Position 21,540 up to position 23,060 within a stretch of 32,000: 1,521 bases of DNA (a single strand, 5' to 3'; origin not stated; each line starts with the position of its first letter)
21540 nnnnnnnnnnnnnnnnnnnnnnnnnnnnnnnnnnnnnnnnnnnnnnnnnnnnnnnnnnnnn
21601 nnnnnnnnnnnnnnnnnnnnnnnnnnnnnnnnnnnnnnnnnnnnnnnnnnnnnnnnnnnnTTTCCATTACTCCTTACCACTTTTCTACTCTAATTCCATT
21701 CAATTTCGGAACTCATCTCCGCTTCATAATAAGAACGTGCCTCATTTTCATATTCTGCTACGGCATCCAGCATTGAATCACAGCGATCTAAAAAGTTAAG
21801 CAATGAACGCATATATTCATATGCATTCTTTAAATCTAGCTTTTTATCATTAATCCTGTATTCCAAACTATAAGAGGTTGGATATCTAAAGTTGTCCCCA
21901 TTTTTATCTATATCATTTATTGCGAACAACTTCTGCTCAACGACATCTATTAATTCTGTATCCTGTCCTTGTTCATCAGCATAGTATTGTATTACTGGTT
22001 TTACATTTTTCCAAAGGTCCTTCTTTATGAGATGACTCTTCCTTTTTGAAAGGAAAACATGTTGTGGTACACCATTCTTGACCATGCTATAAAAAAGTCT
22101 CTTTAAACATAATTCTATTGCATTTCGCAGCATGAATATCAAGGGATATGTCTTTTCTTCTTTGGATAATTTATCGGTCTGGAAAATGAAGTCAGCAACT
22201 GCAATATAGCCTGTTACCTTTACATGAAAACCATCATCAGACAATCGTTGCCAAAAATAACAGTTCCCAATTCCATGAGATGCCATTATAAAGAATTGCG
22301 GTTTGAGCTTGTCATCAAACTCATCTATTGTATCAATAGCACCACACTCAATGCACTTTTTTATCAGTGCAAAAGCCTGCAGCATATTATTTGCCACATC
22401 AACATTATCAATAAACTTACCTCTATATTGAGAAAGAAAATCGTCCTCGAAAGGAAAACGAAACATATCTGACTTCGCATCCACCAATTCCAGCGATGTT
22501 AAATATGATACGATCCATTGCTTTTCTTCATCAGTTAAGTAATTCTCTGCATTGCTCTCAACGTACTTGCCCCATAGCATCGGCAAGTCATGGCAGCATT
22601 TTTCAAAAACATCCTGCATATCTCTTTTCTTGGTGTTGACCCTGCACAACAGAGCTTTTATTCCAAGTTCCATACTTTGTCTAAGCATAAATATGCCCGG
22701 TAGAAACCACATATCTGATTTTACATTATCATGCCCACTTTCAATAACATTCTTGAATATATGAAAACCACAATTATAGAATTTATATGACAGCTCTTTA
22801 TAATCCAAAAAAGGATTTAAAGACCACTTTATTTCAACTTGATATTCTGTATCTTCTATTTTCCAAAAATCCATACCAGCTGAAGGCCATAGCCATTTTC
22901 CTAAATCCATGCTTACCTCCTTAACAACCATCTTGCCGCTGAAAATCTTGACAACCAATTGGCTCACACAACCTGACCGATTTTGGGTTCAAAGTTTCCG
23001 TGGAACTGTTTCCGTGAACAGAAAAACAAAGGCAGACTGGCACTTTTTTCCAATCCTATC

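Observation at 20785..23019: Uncharacterised two-gene operon between type II Thoeris and BREX: best candidate for a new defence system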

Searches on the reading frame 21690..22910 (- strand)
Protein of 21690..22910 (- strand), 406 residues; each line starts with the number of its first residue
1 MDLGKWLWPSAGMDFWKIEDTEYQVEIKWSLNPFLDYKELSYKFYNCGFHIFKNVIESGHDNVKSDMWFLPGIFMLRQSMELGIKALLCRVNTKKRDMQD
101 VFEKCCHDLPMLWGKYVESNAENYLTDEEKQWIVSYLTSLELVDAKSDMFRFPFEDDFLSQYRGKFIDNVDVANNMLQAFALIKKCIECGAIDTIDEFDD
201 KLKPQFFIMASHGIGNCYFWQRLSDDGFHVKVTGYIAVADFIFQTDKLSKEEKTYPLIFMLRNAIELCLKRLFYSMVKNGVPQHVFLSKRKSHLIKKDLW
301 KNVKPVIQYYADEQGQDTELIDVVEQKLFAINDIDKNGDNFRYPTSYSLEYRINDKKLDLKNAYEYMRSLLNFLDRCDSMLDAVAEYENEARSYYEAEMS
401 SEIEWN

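Call 4: search_protein_families(library=pfam, proteins=[window:21690-22910:-], max_evalue=1)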
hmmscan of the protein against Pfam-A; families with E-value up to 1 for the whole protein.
window:21690-22910:- (406 aa): 2 families
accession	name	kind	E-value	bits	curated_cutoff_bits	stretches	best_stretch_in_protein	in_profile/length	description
PF05168.19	HEPN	-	0.00051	20.6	22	0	248-375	18-115/117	HEPN domain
PF25703.1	AcrF31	-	0.1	13.1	27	1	99-131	4-33/52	Anti-CRISPR protein F31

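Call 5: search_protein_families(library=padloc, proteins=[window:21690-22910:-], max_evalue=1)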
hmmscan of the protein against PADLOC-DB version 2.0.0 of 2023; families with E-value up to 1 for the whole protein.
window:21690-22910:- (406 aa): 0 families

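Call 6: search_protein_families(library=ncbifam, proteins=[window:21690-22910:-], max_evalue=1)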
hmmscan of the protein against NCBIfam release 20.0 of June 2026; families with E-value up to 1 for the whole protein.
window:21690-22910:- (406 aa): 0 families

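Call 7: search_protein_families(library=phrogs, proteins=[window:21690-22910:-], max_evalue=1)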
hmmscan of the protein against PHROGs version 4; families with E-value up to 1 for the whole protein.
window:21690-22910:- (406 aa): 2 families
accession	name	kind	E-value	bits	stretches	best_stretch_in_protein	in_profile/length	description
phrog_31017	-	unknown function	0.067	14.1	1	185-214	6-36/56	-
phrog_17406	-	unknown function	0.15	13.2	1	99-131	4-33/52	-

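Call 9: find_homologous_proteins(query=window:21690-22910:-)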
Query window:21690-22910:- (406 aa): 320 proteins with E <= 0.001 among 2449 candidates; the best 120 are listed.
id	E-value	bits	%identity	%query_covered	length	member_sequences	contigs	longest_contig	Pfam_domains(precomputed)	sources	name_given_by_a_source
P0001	3.3e-279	944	100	100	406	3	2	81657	-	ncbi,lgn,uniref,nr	ncbi:hypothetical protein [Bacillus benzoevorans]|uniref:Uncharacterized protein n=1 Tax=Bacillus be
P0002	9.7e-221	751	85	94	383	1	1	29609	-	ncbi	-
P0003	4.2e-202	690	73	98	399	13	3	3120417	-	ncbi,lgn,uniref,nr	ncbi:hypothetical protein [Anaerotignum propionicum]|uniref:Uncharacterized protein n=1 Tax=Anaeroti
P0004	8.7e-188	642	69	98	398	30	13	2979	-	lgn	-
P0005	2.9e-182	624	66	99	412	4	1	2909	-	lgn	-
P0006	7.6e-182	623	66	99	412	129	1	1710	-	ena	-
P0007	1.2e-181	622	65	100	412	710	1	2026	-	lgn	-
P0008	3.7e-181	621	68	96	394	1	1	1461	-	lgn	-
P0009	7.7e-181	620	66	100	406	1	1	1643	-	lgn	-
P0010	8.2e-181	619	65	99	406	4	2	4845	-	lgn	-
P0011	2.3e-180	618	66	98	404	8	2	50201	-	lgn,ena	-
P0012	2.5e-180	618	65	100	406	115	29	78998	-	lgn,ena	-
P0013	4.9e-180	617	65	99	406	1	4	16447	-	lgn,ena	-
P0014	5.5e-180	617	65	100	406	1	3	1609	-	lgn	-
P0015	5.6e-180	617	64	100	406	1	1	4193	-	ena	-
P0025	5.0e-179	614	65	99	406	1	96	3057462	-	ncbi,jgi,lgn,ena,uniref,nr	ncbi:hypothetical protein DXB73_01095 [Clostridium sp. OM05-6BH]|uniref:hypothetical protein n=1 Tax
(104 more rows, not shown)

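Call 12: find_encoding_contigs(protein=P0003, flank=10000, max_places=3)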
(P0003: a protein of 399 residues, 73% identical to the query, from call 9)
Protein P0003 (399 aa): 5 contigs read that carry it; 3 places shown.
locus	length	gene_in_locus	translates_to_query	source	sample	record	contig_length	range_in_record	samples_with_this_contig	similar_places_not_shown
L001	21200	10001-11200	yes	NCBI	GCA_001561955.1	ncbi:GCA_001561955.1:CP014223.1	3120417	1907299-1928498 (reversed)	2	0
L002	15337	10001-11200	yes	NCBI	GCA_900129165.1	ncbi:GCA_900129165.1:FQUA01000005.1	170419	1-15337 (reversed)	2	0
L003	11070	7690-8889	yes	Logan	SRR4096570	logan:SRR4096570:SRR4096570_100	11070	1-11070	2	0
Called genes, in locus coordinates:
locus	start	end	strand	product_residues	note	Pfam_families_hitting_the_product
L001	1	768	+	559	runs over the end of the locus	PF00239:Resolvase, PF07508:Recombinase, PF13408:Zn_ribbon_recom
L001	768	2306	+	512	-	PF00239:Resolvase, PF07508:Recombinase, PF13408:Zn_ribbon_recom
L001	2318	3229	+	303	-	PF07508:Recombinase (weak), PF13408:Zn_ribbon_recom, PF14446:Prok-RING_1 (weak)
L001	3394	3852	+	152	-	PF13443:HTH_26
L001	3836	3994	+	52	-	-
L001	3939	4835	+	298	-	-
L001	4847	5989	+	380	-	PF04326:SLFN_AlbA_2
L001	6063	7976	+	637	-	PF02463:SMC_N, PF11398:DUF2813 (faint), PF13175:AAA_15, PF13476:AAA_23, PF13555:AAA_29 (weak), PF13175:AAA_15, PF13304:AAA_21, PF20469:OLD-like_TOPRIM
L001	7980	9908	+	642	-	PF00580:UvrD-helicase, PF13245:AAA_19, PF00580:UvrD-helicase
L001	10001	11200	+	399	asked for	-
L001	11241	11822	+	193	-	PF02810:SEC-C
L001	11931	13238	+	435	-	-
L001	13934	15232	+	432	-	PF00078:RVT_1, PF08388:GIIM (weak)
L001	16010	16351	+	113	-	PF01527:HTH_Tnp_1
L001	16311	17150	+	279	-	PF13276:HTH_21, PF00665:rve, PF24764:rva_4, PF13683:rve_3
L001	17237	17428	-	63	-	-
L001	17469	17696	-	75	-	PF27246:MJ1433_N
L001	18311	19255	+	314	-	PF07690:MFS_1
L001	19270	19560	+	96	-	PF07690:MFS_1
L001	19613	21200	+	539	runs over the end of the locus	PF07969:Amidohydro_3, PF01979:Amidohydro_1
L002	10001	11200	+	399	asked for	-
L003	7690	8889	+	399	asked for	-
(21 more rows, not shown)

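Call 13: find_encoding_contigs(protein=P0025, flank=10000, max_places=4)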
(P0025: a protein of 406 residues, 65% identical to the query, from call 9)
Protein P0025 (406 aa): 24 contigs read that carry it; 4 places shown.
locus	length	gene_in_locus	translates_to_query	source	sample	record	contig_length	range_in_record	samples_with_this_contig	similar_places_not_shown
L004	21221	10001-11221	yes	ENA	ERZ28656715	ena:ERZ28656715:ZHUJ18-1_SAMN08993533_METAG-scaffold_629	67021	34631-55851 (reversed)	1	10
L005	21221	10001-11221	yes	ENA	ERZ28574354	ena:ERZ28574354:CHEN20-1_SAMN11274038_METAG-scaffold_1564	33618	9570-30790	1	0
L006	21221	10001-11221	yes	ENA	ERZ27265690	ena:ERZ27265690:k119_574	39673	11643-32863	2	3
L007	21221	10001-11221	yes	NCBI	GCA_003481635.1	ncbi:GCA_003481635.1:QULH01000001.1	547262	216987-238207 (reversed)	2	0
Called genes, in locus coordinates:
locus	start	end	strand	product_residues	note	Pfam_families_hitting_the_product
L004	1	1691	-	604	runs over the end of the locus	PF13476:AAA_23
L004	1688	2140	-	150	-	PF20288:MC2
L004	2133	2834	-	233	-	PF20282:CTD6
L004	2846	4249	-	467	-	-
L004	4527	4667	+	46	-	-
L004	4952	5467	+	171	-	-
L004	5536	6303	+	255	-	PF02498:Bro-N, PF03374:ANT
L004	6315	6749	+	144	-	PF24963:DUF7768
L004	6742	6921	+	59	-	-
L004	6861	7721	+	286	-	PF07508:Recombinase, PF13408:Zn_ribbon_recom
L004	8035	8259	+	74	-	PF01381:HTH_3 (faint), PF13443:HTH_26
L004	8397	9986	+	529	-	PF03235:GmrSD_N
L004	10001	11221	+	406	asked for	-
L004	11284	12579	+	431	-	-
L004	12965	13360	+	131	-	PF01451:LMWPc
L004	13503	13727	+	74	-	PF13443:HTH_26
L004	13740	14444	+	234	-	-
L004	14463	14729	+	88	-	-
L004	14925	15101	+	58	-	-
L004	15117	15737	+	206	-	-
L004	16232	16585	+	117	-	-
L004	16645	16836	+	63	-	-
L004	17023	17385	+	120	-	PF00903:Glyoxalase, PF12681:Glyoxalase_2, PF22677:Ble-like_N (weak)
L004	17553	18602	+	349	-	PF13310:Virulence_RhuM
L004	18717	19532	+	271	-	-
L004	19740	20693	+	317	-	-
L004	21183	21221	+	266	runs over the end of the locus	-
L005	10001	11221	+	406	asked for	-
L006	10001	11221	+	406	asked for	-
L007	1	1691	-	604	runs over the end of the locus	PF13476:AAA_23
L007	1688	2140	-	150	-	PF20288:MC2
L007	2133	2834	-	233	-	PF20282:CTD6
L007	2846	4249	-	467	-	-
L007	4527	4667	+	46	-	-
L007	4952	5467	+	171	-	-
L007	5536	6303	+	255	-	PF02498:Bro-N, PF03374:ANT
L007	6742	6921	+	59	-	-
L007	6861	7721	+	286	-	PF07508:Recombinase, PF13408:Zn_ribbon_recom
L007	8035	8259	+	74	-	PF01381:HTH_3 (faint), PF13443:HTH_26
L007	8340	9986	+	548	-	PF03235:GmrSD_N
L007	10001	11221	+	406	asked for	-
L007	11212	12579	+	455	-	-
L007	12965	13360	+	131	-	PF01451:LMWPc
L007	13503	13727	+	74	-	PF13443:HTH_26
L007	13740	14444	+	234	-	-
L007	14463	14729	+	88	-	-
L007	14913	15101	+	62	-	-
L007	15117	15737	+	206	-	-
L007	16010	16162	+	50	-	PF01527:HTH_Tnp_1 (weak), PF02796:HTH_7 (weak)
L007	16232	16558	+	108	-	-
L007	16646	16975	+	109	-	-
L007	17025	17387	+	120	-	PF00903:Glyoxalase, PF12681:Glyoxalase_2, PF22677:Ble-like_N (weak)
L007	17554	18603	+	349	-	PF13310:Virulence_RhuM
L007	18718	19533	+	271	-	-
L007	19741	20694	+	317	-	-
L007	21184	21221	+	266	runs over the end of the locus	-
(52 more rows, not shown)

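Call 15: find_related_loci(query=window:21690-22910:-, collection=genome_contigs, flank=10000)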
Query window:21690-22910:- (406 aa) in genome_contigs; peptide patterns used: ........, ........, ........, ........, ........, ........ (x = any residue, [..] = any of these).
70 stretches matched a pattern; 24 encode a relative of the query (tblastn E <= 1e-3); 24 distinct loci.
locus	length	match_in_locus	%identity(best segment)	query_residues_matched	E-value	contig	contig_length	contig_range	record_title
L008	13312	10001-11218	84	1-406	0e+0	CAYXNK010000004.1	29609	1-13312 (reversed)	MAG TPA_asm: uncultured Oscillospiraceae bacterium isolate SRP192927_co4_654 genome assembly, contig: NODE_2578_length_2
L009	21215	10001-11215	65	1-405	0e+0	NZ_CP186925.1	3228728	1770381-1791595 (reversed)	Ruminococcus callidus strain ATCC 27760 chromosome, complete genome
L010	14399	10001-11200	66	6-405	0e+0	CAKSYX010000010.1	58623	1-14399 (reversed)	MAG: uncultured Eubacteriales bacterium isolate REFINED_METABAT215_TOP10_CONTIGS_1500_ASSEMBLY_K77_MERGED__Hadza_PheChl_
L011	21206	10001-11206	65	4-405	0e+0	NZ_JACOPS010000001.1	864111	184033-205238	Ruminococcus intestinalis strain NSJ-71 M23_ctg001, whole genome shotgun sequence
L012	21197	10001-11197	64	6-404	0e+0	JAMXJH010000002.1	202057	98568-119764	Aerococcaceae bacterium NML190073 contig00002, whole genome shotgun sequence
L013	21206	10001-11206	64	4-405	0e+0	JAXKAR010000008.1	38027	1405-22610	MAG: Emergencia sp. isolate DOME_MAG_8489 8489_D0104_k141_17817, whole genome shotgun sequence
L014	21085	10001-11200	65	6-405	0e+0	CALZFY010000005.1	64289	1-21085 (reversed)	MAG: uncultured Lachnoclostridium sp. isolate SRR3176534_bin.24_metaWRAP_v1.3_MAG genome assembly, contig: ERZ8974731.13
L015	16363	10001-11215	61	1-405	6e-174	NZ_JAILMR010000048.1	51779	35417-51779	MAG: Ruminococcus sp. isolate RUI259 k141_13414065_flag=0_multi=24.9907_len=51779, whole genome shotgun sequence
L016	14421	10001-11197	61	6-404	3e-173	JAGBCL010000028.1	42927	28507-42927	MAG: Oscillospiraceae bacterium isolate RGIG8992 Water_deer_Rectum-3__c130035, whole genome shotgun sequence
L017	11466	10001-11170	63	7-396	1e-171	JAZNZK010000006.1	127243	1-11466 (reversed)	MAG: Ruminococcus sp. isolate T1900044768_TS20190234.MAGScoT_cleanbin_000003 SGB_2434_k141_2148044, whole genome shotgun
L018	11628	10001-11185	61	1-395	3e-169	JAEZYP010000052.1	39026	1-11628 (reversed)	MAG: Bacillota bacterium isolate OH_PFB_242 k127_282454, whole genome shotgun sequence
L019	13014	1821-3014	62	6-405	4e-169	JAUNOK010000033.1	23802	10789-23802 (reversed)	MAG: Eubacteriales bacterium isolate S34M_St_44 NODE_1027_length_23802_cov_14.642860, whole genome shotgun sequence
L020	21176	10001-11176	61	1-392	1e-166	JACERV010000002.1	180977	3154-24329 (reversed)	MAG: Ruminococcus sp. isolate MAG_3 NODE_12_length_180977_cov_78.333768, whole genome shotgun sequence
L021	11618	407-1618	60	1-405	2e-164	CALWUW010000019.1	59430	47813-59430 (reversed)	MAG: uncultured Clostridia bacterium isolate E14__bin44 genome assembly, contig: E14__k127_2521849, whole genome shotgun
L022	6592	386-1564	58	1-393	4e-161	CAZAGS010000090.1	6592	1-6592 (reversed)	MAG TPA_asm: uncultured Tissierellaceae bacterium isolate SRP294416_co2_449 genome assembly, contig: NODE_20548_length_6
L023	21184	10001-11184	71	1-395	7e-177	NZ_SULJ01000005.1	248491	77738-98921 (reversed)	Clostridium sp. HBUAS56010 Scaffold5, whole genome shotgun sequence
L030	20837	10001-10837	66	126-404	2e-124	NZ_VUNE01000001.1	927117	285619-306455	Peptostreptococcus porci strain WCA-SAB-591-4A-A seq1, whole genome shotgun sequence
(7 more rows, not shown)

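Call 26: search_protein_families(library=pfam, proteins=[L013:3508-5346:+, L004:11284-12579:+, L020:12276-13817:+, L023:11186-11821:+, L001:11931-13238:+, L018:6172-7938:+, L018:7960-8520:+], max_evalue=0.01)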
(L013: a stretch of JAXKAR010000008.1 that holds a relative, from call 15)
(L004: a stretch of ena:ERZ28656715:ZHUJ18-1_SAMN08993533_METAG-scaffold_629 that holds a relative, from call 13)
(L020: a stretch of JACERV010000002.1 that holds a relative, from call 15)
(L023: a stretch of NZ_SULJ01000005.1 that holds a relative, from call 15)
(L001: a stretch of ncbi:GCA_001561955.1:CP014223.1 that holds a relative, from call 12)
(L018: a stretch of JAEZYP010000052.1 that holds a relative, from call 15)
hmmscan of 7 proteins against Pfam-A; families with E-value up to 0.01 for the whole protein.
L013:3508-5346:+ (612 aa): 2 families
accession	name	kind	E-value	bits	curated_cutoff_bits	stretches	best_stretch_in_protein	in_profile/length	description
PF05958.17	tRNA_U5-meth_tr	-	7.2e-18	65.2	23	1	309-506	177-356/357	tRNA (Uracil-5-)-methyltransferase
PF01938.26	TRAM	-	5.1e-12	45.9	21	1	3-57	4-61/61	TRAM domain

L004:11284-12579:+ (431 aa): 0 families

L020:12276-13817:+ (513 aa): 4 families
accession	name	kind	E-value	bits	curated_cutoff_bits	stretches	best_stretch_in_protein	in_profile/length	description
PF00145.23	DNA_methylase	-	2.1e-62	211.9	22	1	143-501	1-321/324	C-5 cytosine-specific DNA methylase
PF03852.21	Vsr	-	3.5e-17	62.5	27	1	5-74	5-73/74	DNA mismatch endonuclease Vsr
PF04480.18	DUF559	-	3.1e-06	27.5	20.6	1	93-135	66-108/109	Protein of unknown function (DUF559)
PF18741.7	MTES_1575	-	0.0033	17.9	38.2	0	92-134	53-95/96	REase_MTES_1575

L023:11186-11821:+ (211 aa): 1 family
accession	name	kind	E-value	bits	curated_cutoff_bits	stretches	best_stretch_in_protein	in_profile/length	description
PF02810.21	SEC-C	-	7.2e-10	39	20.4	1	190-207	1-18/19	SEC-C motif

L001:11931-13238:+ (435 aa): 0 families

L018:6172-7938:+ (588 aa): 2 families
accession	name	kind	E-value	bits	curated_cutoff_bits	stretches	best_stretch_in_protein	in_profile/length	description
PF03235.19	GmrSD_N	-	2.1e-35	123.1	33.2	1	11-223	5-199/199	GmrSD restriction endonuclease, N-terminal domain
PF07510.16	GmrSD_C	-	7.3e-18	65.2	23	1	423-580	2-136/138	GmrSD restriction endonucleases, C-terminal domain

L018:7960-8520:+ (186 aa): 2 families
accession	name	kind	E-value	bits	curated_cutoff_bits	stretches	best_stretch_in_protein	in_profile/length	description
PF16473.11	Rv2179c-like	-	8.2e-06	26.1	27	1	5-167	3-170/177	3'-5' exoribonuclease Rv2179c-like domain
PF00929.31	RNase_T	-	0.00038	21.5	24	1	5-101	1-102/164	Exonuclease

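Call 29: search_protein_representatives(protein=window:21690-22910:-)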
Query: 406 residues. Proteins with E-value up to 0.001 (for the whole library): 435; up to 1e-10: 178; up to 1e-30: 54. The best 150 are listed.
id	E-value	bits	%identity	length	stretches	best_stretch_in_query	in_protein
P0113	5.5e-166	569.0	61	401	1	1-396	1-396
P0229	3.5e-116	404.9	46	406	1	7-393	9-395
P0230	4.7e-112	391.3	45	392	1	7-391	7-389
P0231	3.3e-100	352.3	42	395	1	24-395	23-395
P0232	3.1e-96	339.2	42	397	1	8-396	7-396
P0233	3.0e-95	336.0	46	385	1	9-388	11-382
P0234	1.0e-90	321.0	40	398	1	8-392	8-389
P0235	1.4e-86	307.5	42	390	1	20-396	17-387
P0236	1.4e-86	307.4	38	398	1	7-396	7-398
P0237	7.1e-86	305.1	61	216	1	7-218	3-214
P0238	3.0e-85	303.0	45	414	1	5-378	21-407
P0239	2.2e-82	293.6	36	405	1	5-402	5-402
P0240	1.8e-80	287.3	54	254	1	131-374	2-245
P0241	8.7e-78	278.5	41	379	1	6-387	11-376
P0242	1.2e-77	278.0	41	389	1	13-388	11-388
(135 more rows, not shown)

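Call 32: search_solved_structures(query=A1, max_evalue=10, show_alignments=3)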
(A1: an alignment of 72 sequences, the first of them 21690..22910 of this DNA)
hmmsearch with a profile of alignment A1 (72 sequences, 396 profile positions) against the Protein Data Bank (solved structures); distinct sequences matched with E-value up to 10: 0.

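Call 34: search_protein_families(library=pfam, alignment_id=A1, max_evalue=0.01)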
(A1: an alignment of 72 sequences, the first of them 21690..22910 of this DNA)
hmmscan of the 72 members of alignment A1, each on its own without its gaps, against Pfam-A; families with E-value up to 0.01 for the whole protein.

A. member 1, window:21690-22910:- (406 aa): 1 family
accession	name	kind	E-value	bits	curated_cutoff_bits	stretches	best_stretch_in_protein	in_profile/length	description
PF05168.19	HEPN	-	0.00051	20.6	22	0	248-375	18-115/117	HEPN domain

B. families by the number of members that match (of 72 scanned): 8 families
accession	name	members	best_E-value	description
PF05168.19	HEPN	18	3.7e-07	HEPN domain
PF20180.4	UQCC2_CBP6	1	0.00049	Complex III assembly factor UQCC2/CBP6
PF21069.2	Csx12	1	0.0016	CRISPR-associated endonuclease Cas9 alpha-helical lobe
PF24611.2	Spectrin_Anc-1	1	0.0053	Nuclear anchorage protein 1, spectrin-like repeat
PF14733.11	ACDC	1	0.0055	AP2-coincident C-terminal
PF18681.6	DUF5634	1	0.0056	Family of unknown function (DUF5634)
PF06855.17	YozE_SAM_like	1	0.0063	YozE SAM-like fold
PF14163.11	SieB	1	0.0074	Super-infection exclusion protein B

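Call 37: predict_structure(alignment_id=A1)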
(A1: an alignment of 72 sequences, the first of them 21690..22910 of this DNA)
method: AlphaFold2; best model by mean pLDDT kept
length: 406 residues; sequences in the alignment: 72
mean_pLDDT: 95.9   pTM: 0.93
mean pLDDT of the five models: 95.9, 95.8, 95.6, 95.0, 94.8
residues with pLDDT >= 90: 388; 70-90: 12; 50-70: 4; < 50: 2
segments of 3 or more residues with pLDDT < 50: none
pLDDT, mean of each block of 10 residues (from residue 1): 72 97 98 98 99 96 96 98 98 96 98 97 97 99 95 93 97 98 98 95 98 94 90 98 98 98 98 96 96 96 98 95 98 97 97 98 98 97 96 94 80
secondary structure, 60 per line:
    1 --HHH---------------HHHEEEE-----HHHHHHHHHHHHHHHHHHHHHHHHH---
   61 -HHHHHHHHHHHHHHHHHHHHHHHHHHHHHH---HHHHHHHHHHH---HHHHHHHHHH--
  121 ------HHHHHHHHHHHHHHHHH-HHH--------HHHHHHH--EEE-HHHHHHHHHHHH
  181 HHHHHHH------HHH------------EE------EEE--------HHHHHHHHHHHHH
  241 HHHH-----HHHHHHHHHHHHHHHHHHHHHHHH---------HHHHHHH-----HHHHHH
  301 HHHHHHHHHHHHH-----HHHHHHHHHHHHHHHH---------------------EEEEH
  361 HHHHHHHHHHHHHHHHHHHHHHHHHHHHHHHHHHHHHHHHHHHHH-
elements in order: E24-27 H33-57 H62-91 H95-105 H109-118 H127-143 H156-162 E165-167 H169-187 E217-219 H228-244 H250-273 H283-289 H295-313 H319-334 E356-359 H360-405

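Call 39: fold_search(model_id=the predicted structure, library=pdb)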
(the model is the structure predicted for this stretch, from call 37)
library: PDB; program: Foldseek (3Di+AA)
matches with E <= 10: 186; with E <= 0.001: 0
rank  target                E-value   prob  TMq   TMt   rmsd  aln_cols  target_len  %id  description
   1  9g71_A                2.8e-01  0.06  0.10  0.11  31.6       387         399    7  Cryo-EM structure of TTYH2 in complex with lipids in GDN (released 2025-05-21)
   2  7n6g_3V               8.1e-01  0.03  0.09  0.09  47.9       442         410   12  C1 of central pair (released 2022-05-18)
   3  8tgh_A                8.5e-01  0.03  0.11  0.11  22.0       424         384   10  VMAT1 dimer with amphetamine and reserpine (released 2024-03-20)
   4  5glh_A                1.0e+00  0.03  0.10  0.10  27.4       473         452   10  Human endothelin receptor type-B in complex with ET-1 (released 2016-09-07)
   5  7ytb_B                1.1e+00  0.08  0.13  0.19  20.6       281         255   10  Crystal structure of Kin4B8 (released 2023-03-15)
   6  5fph_E                1.1e+00  0.08  0.10  0.11  15.8       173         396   13  The GTPase domains of the immunity-related Irga6 dimerize in a parallel head-to-head fashion (released 2016-02-10)
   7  4boj_C                1.1e+00  0.04  0.12  0.13  19.5       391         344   12  Crystal structure of Bacillus circulans TN-31 Aman6 in complex with mannobiose (released 2014-05-28)
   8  7sqc_1J               1.2e+00  0.04  0.11  0.12  43.8       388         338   13  Ciliary C1 central pair apparatus isolated from Chlamydomonas reinhardtii (released 2022-04-13)
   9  3q2q                  1.5e+00  0.08  0.17  0.20  17.6       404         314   10  Crystal structure of geranylgeranyl pyrophosphate synthase from Corynebacterium glutamicum complexed with calcium and is (released 2011-01-12)
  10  3e0s_A                1.5e+00  0.04  0.13  0.17  23.7       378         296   12  Crystal structure of an uncharacterized protein from Chlorobium tepidum (released 2008-08-26)
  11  7rtw_A                1.6e+00  0.03  0.11  0.12  34.5       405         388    9  Cryo-EM structure of a TTYH3 cis-dimer (released 2021-08-25)
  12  5zkq_B                1.7e+00  0.03  0.15  0.15  25.0       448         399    9  Crystal structure of the human platelet-activating factor receptor in complex with ABT-491 (released 2018-06-20)
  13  8tgi_A                1.7e+00  0.02  0.11  0.11  21.7       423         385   10  VMAT1 dimer with dopamine and reserpine (released 2024-03-20)
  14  5fsh_A                1.8e+00  0.13  0.20  0.18  15.2       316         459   11  Crystal structure of Thermus thermophilus Csm6 (released 2016-01-27)
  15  8h4o_B                1.8e+00  0.10  0.12  0.12  15.9       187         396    7  Crystal Structure of nucleotide-free Irgb6_T95D mutant (released 2023-10-18)
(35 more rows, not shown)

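Call 45: search_dna_similar(query=window:21690-22910:-, collection=phages, mode=protein, max_rows=15)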
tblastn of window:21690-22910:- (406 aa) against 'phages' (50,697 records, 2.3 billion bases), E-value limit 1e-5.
No match.

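Call 47: search_dna_similar(query=window:21690-22910:-, collection=plasmids, mode=protein, max_rows=15)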
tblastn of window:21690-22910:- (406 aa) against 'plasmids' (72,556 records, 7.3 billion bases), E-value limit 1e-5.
Records with a match: 2; places in all: 2; records where one place covers at least 80% of the query: 2.
Best place of each record, by identity: <60% 2.
By first word of the organism name: Mesobacillus 1; Priestia 1.
By predicted mobility (MOB-suite, as given by PLSDB): non-mobilizable 1; mobilizable 1.
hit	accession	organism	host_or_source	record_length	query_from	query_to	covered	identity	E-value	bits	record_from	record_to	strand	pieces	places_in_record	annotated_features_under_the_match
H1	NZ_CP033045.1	Mesobacillus foraminis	cell culture,Red Sea lagoons-Mangrove ...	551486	8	403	98%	27.1%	2e-30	130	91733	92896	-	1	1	hypothetical protein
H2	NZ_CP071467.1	Priestia megaterium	whole organism,Hypersaline environment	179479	64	401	83%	24.4%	2e-9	67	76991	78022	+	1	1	hypothetical protein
